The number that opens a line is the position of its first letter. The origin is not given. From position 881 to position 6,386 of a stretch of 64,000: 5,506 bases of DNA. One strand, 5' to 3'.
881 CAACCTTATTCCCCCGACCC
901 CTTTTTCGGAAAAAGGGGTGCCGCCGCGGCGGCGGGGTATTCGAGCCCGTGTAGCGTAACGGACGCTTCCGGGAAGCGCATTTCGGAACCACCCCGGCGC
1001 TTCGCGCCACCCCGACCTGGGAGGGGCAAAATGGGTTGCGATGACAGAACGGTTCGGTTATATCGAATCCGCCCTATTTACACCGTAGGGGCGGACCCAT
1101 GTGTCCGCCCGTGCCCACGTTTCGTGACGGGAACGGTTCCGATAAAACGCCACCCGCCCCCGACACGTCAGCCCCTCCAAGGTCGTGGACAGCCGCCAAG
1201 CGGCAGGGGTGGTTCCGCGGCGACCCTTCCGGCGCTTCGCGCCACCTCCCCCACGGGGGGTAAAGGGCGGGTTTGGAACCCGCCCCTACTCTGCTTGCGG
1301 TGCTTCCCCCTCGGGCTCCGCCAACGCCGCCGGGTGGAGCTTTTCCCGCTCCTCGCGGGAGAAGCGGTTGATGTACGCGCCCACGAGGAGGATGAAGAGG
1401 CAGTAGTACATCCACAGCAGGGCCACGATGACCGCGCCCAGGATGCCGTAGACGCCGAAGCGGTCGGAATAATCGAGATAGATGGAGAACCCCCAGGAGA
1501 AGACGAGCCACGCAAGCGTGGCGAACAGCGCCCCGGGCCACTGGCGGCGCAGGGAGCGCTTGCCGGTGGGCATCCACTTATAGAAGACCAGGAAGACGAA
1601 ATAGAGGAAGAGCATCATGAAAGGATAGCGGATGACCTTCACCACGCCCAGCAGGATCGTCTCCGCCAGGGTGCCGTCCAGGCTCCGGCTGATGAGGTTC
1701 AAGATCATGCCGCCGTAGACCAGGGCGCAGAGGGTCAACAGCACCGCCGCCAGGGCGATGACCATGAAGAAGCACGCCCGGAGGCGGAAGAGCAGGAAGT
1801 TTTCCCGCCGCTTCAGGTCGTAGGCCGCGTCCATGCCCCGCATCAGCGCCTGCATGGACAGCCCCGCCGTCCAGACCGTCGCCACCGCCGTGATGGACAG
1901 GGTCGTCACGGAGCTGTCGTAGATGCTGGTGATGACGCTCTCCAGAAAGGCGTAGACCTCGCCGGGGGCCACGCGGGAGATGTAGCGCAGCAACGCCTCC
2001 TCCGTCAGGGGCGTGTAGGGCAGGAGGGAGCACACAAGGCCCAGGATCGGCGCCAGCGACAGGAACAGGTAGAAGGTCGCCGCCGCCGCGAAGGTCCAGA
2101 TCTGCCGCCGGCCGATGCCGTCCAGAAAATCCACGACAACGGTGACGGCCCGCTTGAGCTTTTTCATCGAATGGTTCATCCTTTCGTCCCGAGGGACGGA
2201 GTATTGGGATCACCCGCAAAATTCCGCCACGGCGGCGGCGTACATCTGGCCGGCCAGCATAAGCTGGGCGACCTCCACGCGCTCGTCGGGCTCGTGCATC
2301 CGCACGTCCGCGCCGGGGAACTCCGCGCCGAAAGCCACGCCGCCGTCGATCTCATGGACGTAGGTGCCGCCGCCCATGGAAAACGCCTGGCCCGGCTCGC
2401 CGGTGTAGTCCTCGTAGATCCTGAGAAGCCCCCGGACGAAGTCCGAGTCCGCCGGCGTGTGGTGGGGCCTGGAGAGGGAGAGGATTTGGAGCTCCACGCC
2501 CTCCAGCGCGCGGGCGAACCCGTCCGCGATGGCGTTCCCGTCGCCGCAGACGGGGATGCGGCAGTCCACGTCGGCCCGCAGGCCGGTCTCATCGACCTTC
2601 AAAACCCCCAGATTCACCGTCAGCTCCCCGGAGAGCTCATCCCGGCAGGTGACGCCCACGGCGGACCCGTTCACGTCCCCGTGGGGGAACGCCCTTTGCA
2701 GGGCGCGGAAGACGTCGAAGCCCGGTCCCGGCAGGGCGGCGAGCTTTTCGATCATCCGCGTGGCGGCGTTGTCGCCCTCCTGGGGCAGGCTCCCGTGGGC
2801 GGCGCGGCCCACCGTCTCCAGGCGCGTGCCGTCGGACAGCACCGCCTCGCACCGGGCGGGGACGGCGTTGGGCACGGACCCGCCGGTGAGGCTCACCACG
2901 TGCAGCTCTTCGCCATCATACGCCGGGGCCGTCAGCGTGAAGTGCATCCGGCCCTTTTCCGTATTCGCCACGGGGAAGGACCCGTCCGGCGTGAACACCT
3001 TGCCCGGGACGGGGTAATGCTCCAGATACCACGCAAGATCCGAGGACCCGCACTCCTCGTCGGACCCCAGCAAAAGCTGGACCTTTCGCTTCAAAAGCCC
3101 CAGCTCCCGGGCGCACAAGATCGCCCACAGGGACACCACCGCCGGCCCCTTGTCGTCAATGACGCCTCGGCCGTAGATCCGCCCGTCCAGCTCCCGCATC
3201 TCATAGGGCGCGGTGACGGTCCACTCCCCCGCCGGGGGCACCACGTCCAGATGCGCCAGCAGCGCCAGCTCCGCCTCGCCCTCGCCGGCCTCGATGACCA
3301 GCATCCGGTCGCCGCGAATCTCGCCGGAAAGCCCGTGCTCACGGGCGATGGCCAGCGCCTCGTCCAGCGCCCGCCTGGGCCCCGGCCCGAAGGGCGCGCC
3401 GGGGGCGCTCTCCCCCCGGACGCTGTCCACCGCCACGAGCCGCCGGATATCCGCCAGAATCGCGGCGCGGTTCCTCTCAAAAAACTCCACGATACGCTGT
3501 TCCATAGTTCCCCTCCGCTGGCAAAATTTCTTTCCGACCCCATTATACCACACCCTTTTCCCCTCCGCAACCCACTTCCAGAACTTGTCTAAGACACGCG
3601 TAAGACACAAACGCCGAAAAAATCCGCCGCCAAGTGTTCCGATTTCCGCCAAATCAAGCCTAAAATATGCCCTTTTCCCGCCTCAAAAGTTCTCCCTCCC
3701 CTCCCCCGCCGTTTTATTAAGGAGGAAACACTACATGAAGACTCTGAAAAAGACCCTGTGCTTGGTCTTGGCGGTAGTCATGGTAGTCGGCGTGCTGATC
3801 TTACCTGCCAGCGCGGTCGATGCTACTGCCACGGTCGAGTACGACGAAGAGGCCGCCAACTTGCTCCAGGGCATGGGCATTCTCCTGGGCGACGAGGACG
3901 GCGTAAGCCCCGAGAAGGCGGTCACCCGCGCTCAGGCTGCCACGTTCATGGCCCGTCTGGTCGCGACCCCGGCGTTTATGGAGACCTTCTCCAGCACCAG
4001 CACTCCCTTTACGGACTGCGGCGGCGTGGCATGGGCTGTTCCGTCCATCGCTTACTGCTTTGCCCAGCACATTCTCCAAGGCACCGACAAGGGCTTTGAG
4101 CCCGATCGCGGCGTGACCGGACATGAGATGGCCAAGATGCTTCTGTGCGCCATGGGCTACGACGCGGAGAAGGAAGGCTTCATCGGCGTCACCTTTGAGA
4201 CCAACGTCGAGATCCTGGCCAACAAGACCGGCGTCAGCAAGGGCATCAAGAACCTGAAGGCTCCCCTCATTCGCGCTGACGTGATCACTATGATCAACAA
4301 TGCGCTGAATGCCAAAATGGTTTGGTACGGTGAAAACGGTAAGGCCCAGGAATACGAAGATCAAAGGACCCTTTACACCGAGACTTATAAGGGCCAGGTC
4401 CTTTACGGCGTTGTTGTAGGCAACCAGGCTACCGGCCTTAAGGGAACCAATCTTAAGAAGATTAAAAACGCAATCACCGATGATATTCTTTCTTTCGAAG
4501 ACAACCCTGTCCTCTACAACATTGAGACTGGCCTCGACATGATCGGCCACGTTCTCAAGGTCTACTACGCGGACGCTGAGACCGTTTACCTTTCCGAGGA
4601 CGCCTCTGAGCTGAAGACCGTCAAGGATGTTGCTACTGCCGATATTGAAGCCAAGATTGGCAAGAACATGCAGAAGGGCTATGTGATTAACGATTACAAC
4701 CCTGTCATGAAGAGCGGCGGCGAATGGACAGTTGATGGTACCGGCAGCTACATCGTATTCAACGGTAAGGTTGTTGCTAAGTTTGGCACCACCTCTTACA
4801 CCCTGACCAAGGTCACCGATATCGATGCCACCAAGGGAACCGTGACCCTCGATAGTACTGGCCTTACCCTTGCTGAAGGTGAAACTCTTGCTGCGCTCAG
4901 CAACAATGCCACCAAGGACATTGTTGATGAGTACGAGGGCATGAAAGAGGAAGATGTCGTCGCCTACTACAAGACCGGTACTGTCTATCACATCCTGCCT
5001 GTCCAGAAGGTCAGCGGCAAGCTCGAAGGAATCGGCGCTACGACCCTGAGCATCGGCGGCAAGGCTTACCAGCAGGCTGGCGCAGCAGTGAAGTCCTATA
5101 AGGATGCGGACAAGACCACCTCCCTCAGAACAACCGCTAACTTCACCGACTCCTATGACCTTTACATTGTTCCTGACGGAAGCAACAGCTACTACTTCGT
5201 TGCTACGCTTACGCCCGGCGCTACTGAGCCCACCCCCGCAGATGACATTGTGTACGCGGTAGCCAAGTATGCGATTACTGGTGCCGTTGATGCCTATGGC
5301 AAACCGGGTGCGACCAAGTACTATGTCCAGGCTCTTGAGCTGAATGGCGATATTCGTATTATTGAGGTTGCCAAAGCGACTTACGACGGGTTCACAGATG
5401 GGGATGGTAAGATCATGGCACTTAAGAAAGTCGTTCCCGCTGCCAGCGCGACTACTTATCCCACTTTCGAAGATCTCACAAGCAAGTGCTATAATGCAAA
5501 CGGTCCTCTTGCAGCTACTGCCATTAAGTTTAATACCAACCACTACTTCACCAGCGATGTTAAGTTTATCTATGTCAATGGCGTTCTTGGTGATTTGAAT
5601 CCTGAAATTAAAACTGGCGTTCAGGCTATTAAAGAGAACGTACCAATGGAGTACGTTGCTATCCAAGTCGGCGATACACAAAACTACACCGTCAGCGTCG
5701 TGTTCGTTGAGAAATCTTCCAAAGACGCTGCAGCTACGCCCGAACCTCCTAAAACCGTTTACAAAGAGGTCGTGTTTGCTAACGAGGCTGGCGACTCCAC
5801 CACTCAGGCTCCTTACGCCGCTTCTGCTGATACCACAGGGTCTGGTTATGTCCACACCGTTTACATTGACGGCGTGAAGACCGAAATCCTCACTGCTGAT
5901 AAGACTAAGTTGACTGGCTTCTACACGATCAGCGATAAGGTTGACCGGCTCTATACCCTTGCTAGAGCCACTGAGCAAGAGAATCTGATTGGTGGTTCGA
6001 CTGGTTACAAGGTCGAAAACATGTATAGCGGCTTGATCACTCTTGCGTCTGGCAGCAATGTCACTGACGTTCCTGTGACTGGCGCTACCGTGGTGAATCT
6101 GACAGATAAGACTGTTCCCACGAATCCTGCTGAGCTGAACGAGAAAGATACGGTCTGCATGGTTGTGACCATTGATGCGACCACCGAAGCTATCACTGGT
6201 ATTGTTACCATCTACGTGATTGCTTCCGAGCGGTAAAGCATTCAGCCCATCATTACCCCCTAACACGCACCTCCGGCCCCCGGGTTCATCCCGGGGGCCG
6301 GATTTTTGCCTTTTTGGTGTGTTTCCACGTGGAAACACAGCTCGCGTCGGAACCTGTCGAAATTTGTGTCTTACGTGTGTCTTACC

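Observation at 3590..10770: Candidate whole-gene-body inversion switch for SLH surface proteins: perfect 105-bp IRs in the signal-peptide region, with an embedded tyrosine recombinase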

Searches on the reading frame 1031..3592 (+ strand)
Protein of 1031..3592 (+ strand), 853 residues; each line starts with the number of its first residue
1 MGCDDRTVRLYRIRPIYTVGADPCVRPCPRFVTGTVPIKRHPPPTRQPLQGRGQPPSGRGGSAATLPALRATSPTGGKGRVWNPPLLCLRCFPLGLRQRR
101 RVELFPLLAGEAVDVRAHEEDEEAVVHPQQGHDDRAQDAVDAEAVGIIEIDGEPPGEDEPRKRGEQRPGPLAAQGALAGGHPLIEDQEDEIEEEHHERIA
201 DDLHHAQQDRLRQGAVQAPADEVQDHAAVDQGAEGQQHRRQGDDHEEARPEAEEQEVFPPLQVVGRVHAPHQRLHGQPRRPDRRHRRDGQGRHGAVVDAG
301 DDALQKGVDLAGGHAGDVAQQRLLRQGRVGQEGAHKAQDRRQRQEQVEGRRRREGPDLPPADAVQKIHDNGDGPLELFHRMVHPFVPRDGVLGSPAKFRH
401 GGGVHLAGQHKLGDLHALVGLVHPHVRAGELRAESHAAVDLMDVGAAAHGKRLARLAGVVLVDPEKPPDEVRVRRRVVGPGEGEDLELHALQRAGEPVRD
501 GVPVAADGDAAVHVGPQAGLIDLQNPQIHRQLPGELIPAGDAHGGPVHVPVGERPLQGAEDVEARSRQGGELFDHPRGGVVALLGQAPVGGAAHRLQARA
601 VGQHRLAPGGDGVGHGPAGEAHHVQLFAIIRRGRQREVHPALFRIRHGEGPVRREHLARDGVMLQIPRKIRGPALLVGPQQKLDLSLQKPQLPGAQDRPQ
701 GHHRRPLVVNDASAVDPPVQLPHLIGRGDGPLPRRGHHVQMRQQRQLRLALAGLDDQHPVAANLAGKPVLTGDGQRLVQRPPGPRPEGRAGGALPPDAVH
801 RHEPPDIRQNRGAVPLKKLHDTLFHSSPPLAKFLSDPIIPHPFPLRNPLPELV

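Call 5: search_protein_families(library=pfam, proteins=[window:1031-3592:+])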
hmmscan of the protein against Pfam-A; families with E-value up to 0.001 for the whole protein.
window:1031-3592:+ (853 aa): 0 families

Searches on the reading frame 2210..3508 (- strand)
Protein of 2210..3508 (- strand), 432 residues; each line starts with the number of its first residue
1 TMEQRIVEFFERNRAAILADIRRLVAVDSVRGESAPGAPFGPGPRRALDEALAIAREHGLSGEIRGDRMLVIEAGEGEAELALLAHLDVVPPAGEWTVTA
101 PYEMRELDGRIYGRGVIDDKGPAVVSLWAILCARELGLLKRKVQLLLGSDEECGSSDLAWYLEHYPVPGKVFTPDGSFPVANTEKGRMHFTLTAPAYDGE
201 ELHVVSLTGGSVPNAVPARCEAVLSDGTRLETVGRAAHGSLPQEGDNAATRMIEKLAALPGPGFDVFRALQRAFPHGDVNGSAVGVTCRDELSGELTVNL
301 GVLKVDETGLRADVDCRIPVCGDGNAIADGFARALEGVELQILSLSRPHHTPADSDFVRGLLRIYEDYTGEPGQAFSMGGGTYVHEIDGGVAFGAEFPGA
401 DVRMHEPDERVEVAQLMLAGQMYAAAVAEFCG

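Call 5: search_protein_families(library=pfam, proteins=[window:2210-3508:-])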
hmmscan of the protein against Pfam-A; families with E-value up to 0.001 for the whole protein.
window:2210-3508:- (432 aa): 2 families
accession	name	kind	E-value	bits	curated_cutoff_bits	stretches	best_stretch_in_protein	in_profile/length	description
PF01546.33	Peptidase_M20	-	1.2e-20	74.7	24.6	1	82-428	1-205/206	Peptidase family M20/M25/M40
PF07687.19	M20_dimer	-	4.5e-07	30.2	21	0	229-299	10-57/107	Peptidase dimerisation domain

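Call 26: find_encoding_contigs(protein=window:2210-3505:-, flank=4000, max_places=10)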
Protein window:2210-3505:- (431 aa): 5 contigs read that carry it; 1 place shown.
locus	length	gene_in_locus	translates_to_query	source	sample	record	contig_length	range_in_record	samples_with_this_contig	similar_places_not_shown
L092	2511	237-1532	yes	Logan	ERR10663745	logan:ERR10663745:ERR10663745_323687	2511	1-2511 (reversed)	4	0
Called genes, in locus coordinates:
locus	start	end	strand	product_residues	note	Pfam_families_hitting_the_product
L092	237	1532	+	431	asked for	PF01546:Peptidase_M20, PF07687:M20_dimer (faint)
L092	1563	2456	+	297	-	PF03631:Virul_fac_BrkB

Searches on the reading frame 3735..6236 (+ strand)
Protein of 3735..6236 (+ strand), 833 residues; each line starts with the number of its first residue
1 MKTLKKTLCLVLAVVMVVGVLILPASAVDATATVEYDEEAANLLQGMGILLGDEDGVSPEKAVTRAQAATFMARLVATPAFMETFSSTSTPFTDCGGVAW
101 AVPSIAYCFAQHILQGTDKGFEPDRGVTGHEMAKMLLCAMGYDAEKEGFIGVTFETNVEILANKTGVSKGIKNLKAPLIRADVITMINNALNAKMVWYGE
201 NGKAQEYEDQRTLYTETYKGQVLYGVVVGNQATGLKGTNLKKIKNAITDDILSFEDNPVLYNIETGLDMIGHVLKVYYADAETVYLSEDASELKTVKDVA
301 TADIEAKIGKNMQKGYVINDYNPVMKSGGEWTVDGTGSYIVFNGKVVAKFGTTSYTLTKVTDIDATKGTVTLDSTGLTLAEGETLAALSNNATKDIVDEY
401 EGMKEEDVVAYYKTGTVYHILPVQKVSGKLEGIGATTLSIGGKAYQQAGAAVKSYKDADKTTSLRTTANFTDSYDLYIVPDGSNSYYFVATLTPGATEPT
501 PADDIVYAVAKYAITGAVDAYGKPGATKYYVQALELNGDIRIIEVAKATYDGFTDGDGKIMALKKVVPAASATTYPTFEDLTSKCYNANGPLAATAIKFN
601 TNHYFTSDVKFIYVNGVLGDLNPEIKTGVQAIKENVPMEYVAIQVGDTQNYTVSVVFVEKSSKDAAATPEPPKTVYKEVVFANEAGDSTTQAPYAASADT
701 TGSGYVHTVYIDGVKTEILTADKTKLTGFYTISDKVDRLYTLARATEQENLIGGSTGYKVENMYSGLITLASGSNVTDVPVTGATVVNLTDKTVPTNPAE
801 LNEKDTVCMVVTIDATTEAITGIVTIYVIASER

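Call 5: search_protein_families(library=pfam, proteins=[window:3735-6236:+])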
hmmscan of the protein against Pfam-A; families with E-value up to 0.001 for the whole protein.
window:3735-6236:+ (833 aa): 1 family
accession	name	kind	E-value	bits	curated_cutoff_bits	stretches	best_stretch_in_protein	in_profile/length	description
PF00395.25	SLH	-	6e-11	42.6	20.8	1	91-133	1-44/44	S-layer homology domain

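Call 12: find_encoding_contigs(protein=window:3735-6236:+, flank=10000, max_places=10)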
Protein window:3735-6236:+ (833 aa): no gene with exactly this product is on record in the collection.

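Call 51: search_solved_structures(query=window:3735-6236:+, max_evalue=1)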
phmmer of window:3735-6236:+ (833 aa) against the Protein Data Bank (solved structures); distinct sequences matched with E-value up to 1: 3.
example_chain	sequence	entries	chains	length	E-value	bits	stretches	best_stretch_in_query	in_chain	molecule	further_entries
9g93_A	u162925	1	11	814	4.2e-13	51.6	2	4-151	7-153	S-layer protein sap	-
3pyw_A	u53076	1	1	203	5.7e-13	51.1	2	39-151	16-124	S-layer protein sap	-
6bt4_A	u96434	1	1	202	6.1e-13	51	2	39-152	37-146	S-layer protein sap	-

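Call 52: search_protein_families(library=ncbifam, proteins=[window:3735-6236:+], max_evalue=0.1)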
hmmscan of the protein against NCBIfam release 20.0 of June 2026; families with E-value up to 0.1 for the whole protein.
window:3735-6236:+ (833 aa): 0 families
